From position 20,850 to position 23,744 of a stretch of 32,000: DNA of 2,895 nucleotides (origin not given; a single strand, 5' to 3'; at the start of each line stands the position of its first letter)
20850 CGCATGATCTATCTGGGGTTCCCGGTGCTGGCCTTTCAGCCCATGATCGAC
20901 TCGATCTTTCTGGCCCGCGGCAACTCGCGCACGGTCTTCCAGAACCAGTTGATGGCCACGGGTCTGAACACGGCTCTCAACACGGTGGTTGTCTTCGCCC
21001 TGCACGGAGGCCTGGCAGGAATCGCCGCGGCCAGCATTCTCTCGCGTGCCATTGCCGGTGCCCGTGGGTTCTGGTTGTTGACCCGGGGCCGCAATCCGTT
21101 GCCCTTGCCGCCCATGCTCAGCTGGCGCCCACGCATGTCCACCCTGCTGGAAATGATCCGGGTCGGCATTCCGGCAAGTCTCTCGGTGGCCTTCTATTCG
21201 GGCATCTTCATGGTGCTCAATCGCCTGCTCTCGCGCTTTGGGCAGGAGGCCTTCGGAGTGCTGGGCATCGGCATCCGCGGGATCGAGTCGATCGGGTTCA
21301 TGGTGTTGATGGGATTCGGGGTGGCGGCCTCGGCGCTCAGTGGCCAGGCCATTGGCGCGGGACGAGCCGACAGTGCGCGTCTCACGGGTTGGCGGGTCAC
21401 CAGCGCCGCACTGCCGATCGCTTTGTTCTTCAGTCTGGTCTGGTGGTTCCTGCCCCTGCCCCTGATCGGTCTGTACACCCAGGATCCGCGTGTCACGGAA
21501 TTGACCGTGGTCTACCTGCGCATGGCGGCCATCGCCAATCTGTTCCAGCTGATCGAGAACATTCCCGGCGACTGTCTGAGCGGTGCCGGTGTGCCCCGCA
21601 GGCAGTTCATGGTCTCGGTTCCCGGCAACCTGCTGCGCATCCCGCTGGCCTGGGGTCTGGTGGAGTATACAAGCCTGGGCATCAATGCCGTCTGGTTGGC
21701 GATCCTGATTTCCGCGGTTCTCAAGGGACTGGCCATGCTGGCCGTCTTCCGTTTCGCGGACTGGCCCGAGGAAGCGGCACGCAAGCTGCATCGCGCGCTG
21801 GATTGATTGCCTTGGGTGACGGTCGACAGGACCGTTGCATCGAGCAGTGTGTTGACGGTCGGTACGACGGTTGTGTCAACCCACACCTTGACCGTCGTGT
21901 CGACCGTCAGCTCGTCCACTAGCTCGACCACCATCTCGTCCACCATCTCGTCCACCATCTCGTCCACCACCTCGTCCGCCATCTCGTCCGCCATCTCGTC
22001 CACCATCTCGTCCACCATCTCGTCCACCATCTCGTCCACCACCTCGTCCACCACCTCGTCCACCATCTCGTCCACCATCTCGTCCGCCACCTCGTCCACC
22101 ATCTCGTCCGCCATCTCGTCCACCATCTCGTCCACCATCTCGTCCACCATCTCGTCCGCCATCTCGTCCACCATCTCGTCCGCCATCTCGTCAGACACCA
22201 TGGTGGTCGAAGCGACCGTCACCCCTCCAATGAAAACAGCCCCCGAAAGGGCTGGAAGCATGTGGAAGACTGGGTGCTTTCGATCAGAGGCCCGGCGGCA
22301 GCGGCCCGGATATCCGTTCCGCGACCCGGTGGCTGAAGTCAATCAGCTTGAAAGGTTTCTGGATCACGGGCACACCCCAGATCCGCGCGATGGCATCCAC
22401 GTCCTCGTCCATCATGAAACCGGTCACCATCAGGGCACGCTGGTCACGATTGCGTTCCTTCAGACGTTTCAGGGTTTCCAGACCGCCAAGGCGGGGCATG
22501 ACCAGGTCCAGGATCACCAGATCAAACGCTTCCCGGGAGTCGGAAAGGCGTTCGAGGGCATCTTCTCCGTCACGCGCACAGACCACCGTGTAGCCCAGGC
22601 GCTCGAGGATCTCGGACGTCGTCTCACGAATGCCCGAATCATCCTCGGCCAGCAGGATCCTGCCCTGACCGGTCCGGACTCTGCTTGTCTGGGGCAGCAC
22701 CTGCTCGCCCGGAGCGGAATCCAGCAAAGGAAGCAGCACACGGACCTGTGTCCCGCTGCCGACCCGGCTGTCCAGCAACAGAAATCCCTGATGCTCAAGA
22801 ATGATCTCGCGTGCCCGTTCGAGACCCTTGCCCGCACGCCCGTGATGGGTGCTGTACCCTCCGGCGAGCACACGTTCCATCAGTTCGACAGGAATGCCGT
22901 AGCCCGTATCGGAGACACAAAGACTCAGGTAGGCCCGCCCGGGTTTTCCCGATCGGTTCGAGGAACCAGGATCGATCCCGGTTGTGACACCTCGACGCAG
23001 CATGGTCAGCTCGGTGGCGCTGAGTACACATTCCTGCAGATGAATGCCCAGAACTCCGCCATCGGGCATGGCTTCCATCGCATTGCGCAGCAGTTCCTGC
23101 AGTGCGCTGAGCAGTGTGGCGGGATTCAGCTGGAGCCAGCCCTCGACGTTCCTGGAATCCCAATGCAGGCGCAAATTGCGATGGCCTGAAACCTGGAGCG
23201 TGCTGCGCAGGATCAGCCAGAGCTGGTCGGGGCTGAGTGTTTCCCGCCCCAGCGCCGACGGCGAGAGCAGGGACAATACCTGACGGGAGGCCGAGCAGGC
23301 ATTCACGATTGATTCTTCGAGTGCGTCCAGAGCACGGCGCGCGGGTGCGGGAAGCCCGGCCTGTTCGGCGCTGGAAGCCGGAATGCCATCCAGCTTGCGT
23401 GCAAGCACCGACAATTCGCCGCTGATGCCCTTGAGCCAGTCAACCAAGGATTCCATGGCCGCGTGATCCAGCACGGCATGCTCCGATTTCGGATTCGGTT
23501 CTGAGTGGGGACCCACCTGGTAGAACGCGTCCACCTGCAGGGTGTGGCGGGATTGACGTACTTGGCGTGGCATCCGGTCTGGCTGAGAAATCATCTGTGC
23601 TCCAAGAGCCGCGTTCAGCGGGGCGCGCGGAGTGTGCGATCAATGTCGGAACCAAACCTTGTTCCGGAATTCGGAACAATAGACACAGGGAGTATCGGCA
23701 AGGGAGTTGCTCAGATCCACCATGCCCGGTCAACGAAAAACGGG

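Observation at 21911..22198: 24-unit 12-bp tandem array (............) between the MATE pump and the hybrid kinase, stop-free in all six frames; possible (M/V)(V/A)DE repeat peptide or structured minisatellite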

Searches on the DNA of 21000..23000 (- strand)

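Call 13: search_rna_families(source=window, start=21000, end=23000, threshold=evalue, max_evalue=1)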
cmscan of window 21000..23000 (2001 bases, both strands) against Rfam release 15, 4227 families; matches with E-value up to 1: 3.
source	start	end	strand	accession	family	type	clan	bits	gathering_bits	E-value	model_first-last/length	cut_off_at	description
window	21844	21918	+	RF03372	mir-5918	Gene; miRNA;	-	22.2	69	0.46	1-85/85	no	mir-5918 microRNA precursor family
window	21840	21927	+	RF04159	MIR1437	Gene; miRNA;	-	21.5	168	0.99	1-192/192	no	MIR1437 microRNA precursor family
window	21836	21925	+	RF03771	mir-341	Gene; miRNA;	-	21.3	90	0.22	1-96/96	no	mir-341 microRNA precursor family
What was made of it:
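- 21851..21910 (.): Long hairpin. The arms are about 21853-21871 and 21891-21909. The 3' arm consists of degenerate in-register array units and the 5' arm is their inverted copy. Weak microRNA-precursor matches in Rfam only reflect the hairpin (call 13).
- On Known RNA families (Rfam): Only sub-threshold microRNA-precursor-like matches to the hairpin: 21-22 bits against cut-offs of 69-168 (call 13).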

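Call 49: search_rna_families(sources=[L014], threshold=evalue, max_evalue=1)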
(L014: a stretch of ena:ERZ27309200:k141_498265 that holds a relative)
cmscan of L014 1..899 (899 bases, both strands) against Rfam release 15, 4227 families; matches with E-value up to 1: 3.
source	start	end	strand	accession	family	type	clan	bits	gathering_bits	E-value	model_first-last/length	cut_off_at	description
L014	524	621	+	RF00510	Tombus_IRE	Cis-reg;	-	24.2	45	0.029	1-94/94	no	Tombusvirus internal replication element (IRE)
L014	232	320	-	RF03970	mir-2766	Gene; miRNA;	-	19.3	60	0.26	1-68/68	no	mir-2766 microRNA precursor family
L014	112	397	+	RF02654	MicL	Gene; sRNA;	-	11.9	56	0.99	1-308/308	no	MicL sRNA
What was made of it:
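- On Known RNA families (Rfam): Nothing was found in L014 (call 49).
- Tried and rejected: Rfam gave nothing above threshold (calls 13, 49).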

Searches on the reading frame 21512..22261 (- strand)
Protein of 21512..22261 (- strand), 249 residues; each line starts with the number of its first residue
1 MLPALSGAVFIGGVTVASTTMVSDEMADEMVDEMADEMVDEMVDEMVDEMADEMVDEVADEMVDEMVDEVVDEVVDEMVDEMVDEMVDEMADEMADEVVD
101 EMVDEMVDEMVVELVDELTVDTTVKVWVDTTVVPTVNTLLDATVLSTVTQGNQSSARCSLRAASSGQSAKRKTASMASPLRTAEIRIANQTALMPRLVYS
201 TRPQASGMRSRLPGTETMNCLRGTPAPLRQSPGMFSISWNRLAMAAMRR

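Call 55: search_protein_families(library=pfam, proteins=[window:21512-22261:-], max_evalue=0.001)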
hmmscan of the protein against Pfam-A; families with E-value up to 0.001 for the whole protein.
window:21512-22261:- (249 aa): 2 families
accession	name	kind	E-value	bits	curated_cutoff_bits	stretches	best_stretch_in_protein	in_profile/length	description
PF04286.17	DUF445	-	8.1e-06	26.4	33.8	1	29-139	79-243/368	Protein of unknown function (DUF445)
PF24252.1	CdrL_M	-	2.1e-05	25.1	27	0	91-121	2-32/77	CdrL-like, middle region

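Call 84: list_cluster_members(proteins=[window:21515-22261:-, window:21515-22342:-, window:21515-22201:-, window:21515-22198:-, window:21807-23186:+, L049:1423-1800:-])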
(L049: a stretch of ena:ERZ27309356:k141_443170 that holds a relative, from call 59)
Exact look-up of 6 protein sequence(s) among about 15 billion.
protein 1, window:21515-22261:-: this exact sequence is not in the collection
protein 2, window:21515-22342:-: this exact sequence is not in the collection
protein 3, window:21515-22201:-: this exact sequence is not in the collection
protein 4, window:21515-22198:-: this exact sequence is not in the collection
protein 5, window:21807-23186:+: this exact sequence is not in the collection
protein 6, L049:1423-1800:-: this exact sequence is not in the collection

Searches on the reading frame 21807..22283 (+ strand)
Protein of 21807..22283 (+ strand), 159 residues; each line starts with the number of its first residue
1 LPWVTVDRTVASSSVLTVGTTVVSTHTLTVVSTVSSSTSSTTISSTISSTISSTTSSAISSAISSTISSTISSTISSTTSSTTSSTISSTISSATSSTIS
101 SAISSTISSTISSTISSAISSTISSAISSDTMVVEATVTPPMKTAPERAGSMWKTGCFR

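Call 56: find_homologous_proteins(query=window:21807-22283:+, max_evalue=0.01)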
Query window:21807-22283:+ (159 aa): 3 proteins with E <= 0.01 among 8000 candidates.
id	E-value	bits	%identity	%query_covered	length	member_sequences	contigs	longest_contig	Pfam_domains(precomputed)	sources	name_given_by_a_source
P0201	2.4e-5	43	-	-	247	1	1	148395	PF10517.15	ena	-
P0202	5.4e-3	35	67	8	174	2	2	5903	-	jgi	-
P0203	7.5e-3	35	-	-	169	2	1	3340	-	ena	-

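Call 59: find_encoding_contigs(protein=P0203, flank=5000, max_places=6)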
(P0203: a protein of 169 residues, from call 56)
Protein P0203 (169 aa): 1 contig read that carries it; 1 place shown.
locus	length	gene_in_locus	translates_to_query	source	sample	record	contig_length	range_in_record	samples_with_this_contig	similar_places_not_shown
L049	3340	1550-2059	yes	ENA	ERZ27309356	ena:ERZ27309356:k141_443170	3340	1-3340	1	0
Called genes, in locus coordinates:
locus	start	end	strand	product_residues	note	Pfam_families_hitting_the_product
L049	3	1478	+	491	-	?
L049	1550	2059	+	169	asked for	-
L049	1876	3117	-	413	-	PF19425:Csd3_N2, PF01551:Peptidase_M23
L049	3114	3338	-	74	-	?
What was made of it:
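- At locus 2 the caller chose the opposite strand (call 59).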

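Call 64: find_encoding_contigs(protein=P0214, flank=6000, max_places=4)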
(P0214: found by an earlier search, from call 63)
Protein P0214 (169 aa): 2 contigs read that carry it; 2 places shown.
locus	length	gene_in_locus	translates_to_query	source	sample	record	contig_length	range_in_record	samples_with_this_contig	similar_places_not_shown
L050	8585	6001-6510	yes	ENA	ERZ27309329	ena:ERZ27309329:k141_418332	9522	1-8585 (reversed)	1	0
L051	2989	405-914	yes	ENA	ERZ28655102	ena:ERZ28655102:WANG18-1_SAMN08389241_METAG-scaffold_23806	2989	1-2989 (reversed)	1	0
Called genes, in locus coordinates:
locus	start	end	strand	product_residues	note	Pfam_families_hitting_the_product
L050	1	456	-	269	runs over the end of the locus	PF03099:BPL_LplA_LipB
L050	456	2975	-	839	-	PF00672:HAMP, PF07228:SpoIIE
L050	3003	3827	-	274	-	PF01148:CTP_transf_1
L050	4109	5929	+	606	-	PF13623:SurA_N_2, PF13624:SurA_N_3, PF13145:Rotamase_2, PF13616:Rotamase_3, PF00639:Rotamase, PF13145:Rotamase_2 (weak)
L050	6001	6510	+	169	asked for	-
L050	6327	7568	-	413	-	PF19425:Csd3_N2, PF01551:Peptidase_M23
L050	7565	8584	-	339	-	?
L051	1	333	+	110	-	?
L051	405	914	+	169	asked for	-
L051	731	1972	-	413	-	PF19425:Csd3_N2, PF01551:Peptidase_M23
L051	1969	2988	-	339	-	?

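Call 67: find_encoding_contigs(protein=P0207, flank=3000, max_places=4)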
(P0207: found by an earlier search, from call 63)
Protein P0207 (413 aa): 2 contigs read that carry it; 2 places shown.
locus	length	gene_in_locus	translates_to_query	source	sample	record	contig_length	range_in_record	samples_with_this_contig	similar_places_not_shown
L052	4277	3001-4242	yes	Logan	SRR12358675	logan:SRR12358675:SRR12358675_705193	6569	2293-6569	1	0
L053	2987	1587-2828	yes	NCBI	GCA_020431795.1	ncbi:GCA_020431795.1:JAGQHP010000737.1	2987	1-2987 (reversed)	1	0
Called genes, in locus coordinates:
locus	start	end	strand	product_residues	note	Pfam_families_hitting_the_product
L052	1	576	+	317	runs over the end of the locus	PF00535:Glycos_transf_2, PF13641:Glyco_tranf_2_3 (weak)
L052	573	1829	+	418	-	PF13439:Glyco_transf_4, PF13477:Glyco_trans_4_2, PF13579:Glyco_trans_4_4, PF00534:Glycos_transf_1, PF13692:Glyco_trans_1_4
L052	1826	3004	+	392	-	PF13579:Glyco_trans_4_4 (weak), PF00534:Glycos_transf_1, PF13692:Glyco_trans_1_4, PF13524:Glyco_trans_1_2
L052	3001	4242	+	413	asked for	PF19425:Csd3_N2, PF01551:Peptidase_M23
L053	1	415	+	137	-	PF00534:Glycos_transf_1, PF13692:Glyco_trans_1_4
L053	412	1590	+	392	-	PF13579:Glyco_trans_4_4 (weak), PF00534:Glycos_transf_1, PF13692:Glyco_trans_1_4, PF13524:Glyco_trans_1_2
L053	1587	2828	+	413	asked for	PF19425:Csd3_N2, PF01551:Peptidase_M23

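Call 68: find_encoding_contigs(protein=P0206, flank=3000, max_places=4)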
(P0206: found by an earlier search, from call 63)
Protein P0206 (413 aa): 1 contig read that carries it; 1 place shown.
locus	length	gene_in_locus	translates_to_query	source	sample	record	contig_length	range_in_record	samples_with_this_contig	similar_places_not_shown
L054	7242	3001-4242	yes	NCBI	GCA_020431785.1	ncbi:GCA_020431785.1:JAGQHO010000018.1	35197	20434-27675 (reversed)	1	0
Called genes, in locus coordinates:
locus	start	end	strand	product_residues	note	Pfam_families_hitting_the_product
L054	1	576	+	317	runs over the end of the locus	PF00535:Glycos_transf_2, PF13641:Glyco_tranf_2_3 (weak)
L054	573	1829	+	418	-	PF13439:Glyco_transf_4, PF13477:Glyco_trans_4_2, PF13579:Glyco_trans_4_4, PF00534:Glycos_transf_1, PF13692:Glyco_trans_1_4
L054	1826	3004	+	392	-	PF13579:Glyco_trans_4_4 (weak), PF00534:Glycos_transf_1, PF13692:Glyco_trans_1_4, PF13524:Glyco_trans_1_2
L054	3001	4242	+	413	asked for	PF19425:Csd3_N2, PF01551:Peptidase_M23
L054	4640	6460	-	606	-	PF13623:SurA_N_2, PF13624:SurA_N_3, PF13145:Rotamase_2, PF13616:Rotamase_3, PF00639:Rotamase, PF13145:Rotamase_2 (weak)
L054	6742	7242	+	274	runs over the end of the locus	PF01148:CTP_transf_1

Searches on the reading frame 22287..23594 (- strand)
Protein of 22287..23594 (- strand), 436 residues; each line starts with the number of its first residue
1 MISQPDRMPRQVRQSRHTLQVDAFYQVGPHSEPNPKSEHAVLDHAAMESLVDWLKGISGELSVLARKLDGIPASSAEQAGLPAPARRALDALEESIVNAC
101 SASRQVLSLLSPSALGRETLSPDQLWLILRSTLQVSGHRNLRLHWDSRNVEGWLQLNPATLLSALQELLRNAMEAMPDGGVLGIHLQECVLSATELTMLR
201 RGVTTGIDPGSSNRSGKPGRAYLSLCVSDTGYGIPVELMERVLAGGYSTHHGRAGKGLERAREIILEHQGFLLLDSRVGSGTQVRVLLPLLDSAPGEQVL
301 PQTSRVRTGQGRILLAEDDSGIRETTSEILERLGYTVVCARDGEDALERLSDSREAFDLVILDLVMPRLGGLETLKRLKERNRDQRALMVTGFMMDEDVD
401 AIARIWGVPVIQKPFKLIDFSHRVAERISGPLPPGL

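Call 9: find_encoding_contigs(protein=window:22287-23594:-, flank=10000, max_places=10)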
Protein window:22287-23594:- (436 aa): no gene with exactly this product is on record in the collection.

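Call 55: search_protein_families(library=pfam, proteins=[window:22287-23594:-], max_evalue=0.001)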
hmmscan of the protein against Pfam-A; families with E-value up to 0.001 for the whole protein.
window:22287-23594:- (436 aa): 2 families
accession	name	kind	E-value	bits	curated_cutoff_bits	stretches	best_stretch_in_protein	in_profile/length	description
PF00072.30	Response_reg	-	1.5e-19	70.6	30.2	1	313-423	1-109/111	Response regulator receiver domain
PF02518.31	HATPase_c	-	1.5e-11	45.1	26.4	1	159-290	4-109/111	Histidine kinase-, DNA gyrase B-, and HSP90-like ATPase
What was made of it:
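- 22284..23594 (-): Hybrid HATPase_c plus receiver-domain gene (context), convergent with MATE. Pfam (call 55).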

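Call 63: list_cluster_members(proteins=[L049:1879-3117:-, window:22287-23594:-, P0203, P0002])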
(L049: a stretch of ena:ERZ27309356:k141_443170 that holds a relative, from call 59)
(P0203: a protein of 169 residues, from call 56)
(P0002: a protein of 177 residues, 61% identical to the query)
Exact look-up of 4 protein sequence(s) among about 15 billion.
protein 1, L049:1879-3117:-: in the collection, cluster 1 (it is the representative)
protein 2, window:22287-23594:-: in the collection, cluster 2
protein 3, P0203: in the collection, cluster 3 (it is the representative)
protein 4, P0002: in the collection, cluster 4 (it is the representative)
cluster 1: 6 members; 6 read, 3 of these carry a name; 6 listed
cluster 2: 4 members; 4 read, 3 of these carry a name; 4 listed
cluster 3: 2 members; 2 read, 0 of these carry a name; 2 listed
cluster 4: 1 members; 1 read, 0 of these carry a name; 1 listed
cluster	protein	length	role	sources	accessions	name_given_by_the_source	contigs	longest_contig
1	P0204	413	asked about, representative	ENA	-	-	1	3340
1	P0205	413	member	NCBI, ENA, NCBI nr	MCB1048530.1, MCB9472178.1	MAG: M23 family metallopeptidase [Calditrichaeota bacterium] | M23 family metallopeptidase [Calditrichota bacterium]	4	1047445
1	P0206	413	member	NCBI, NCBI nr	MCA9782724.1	MAG: M23 family metallopeptidase [Candidatus Cloacimonetes bacterium] | M23 family metallopeptidase [Candidatus Cloacimonadota bacterium]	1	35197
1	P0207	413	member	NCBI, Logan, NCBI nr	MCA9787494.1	MAG: M23 family metallopeptidase [Candidatus Cloacimonetes bacterium] | M23 family metallopeptidase [Candidatus Cloacimonadota bacterium]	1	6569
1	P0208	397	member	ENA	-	-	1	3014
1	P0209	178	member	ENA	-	-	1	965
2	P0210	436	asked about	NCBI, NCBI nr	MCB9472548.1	MAG: response regulator [Candidatus Delongbacteria bacterium] | response regulator [Candidatus Delongbacteria bacterium]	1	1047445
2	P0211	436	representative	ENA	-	-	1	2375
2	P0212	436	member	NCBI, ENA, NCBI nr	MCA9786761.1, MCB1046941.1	MAG: response regulator [Calditrichaeota bacterium] | response regulator [Candidatus Cloacimonadota bacterium]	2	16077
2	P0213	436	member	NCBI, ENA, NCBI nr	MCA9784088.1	MAG: response regulator, partial [Candidatus Cloacimonetes bacterium] | response regulator [Candidatus Cloacimonadota bacterium]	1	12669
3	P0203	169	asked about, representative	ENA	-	-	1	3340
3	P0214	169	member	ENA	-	-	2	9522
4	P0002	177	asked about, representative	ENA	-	-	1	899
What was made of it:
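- NCBI annotated no CDS there, and none of the products is in the collection (calls 63, 84).
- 22284..23594 (-): The exact protein is MCB9472548.1 (call 63).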
